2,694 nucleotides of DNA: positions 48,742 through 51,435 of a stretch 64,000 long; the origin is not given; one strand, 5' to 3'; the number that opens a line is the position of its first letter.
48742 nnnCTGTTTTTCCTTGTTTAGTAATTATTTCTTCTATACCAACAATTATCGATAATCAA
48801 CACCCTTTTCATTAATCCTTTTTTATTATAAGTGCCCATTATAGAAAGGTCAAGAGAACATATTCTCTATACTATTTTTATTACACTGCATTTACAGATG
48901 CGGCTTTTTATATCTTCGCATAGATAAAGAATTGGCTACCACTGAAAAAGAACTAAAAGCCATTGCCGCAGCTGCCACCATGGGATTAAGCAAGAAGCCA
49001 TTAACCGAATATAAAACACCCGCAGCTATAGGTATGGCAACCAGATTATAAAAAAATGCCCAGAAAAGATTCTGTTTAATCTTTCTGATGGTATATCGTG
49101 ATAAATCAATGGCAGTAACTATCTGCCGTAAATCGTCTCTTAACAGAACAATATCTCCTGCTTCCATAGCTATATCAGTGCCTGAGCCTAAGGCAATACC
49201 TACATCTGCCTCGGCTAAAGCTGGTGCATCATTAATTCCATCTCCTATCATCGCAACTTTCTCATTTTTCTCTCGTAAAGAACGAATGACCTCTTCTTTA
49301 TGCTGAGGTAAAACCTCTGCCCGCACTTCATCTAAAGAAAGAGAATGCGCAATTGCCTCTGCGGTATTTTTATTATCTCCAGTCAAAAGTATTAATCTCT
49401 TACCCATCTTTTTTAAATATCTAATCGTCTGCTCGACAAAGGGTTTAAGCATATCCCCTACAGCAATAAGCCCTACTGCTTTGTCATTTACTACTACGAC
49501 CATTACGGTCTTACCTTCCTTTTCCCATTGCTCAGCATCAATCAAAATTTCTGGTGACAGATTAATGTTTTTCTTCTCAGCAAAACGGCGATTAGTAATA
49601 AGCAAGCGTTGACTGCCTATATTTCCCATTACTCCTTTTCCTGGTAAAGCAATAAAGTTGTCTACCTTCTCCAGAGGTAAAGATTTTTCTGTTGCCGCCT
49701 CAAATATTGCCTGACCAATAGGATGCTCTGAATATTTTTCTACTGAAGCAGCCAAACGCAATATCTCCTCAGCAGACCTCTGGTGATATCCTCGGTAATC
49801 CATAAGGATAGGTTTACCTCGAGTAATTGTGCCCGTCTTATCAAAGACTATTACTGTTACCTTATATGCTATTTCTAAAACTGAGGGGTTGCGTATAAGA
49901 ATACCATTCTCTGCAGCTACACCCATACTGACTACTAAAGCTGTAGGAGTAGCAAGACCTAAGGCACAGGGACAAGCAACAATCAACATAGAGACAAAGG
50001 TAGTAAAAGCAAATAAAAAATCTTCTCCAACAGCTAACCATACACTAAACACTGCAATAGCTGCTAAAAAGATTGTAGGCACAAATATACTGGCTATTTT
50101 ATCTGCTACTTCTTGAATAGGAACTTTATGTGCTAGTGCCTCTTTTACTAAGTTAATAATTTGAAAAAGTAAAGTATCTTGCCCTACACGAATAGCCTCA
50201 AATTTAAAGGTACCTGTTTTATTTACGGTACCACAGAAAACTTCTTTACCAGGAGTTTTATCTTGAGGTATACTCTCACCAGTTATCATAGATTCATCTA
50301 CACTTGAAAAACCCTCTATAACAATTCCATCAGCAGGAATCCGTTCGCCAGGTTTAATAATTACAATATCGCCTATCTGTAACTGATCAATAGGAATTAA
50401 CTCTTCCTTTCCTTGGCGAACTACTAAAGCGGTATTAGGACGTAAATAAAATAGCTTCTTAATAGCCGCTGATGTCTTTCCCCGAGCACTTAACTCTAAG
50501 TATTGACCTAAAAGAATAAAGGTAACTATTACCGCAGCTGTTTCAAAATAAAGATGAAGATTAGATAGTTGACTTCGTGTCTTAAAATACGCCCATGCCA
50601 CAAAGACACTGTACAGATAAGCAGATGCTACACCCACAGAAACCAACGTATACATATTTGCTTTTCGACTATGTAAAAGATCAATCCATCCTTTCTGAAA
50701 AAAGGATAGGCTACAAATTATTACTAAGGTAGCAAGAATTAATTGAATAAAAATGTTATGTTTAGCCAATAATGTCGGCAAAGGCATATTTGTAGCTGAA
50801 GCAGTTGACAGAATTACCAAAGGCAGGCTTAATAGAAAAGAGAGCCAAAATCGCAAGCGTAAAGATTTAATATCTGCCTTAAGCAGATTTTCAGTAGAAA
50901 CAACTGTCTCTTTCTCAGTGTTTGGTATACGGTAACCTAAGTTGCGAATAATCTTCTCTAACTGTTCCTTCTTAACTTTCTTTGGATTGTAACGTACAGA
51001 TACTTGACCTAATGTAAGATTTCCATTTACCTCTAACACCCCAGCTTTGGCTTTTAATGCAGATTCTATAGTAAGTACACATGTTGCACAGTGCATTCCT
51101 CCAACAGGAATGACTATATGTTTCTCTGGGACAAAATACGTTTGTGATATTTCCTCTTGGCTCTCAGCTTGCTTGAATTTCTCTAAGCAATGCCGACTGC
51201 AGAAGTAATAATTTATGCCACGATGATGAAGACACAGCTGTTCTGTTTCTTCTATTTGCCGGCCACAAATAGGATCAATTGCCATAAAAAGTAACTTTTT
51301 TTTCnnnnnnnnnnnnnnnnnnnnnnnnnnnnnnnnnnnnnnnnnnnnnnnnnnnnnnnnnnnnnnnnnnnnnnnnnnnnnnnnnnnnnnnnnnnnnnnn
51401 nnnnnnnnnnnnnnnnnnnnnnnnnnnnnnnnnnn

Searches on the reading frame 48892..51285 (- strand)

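Call 63: search_protein_families(library=pfam, proteins=[window:48892-51285:-], max_evalue=0.00001)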
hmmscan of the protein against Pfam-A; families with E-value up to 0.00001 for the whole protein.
window:48892-51285:- (797 aa): 5 families
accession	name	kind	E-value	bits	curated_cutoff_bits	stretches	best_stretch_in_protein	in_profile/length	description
PF00122.25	E1-E2_ATPase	-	7.5e-61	205.2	28.1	1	281-459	2-180/181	E1-E2 ATPase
PF00702.32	Hydrolase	-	1.2e-35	124.1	26.4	1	477-694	2-191/191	haloacid dehalogenase-like hydrolase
PF00403.32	HMA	-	8.3e-13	49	24.8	1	59-118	2-61/62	Heavy-metal-associated domain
PF04945.19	YHS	-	2.3e-08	34.3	30.3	1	3-42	2-41/47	YHS domain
PF08282.18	Hydrolase_3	-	6.8e-06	26.4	20.9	0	666-714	195-243/255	haloacid dehalogenase-like hydrolase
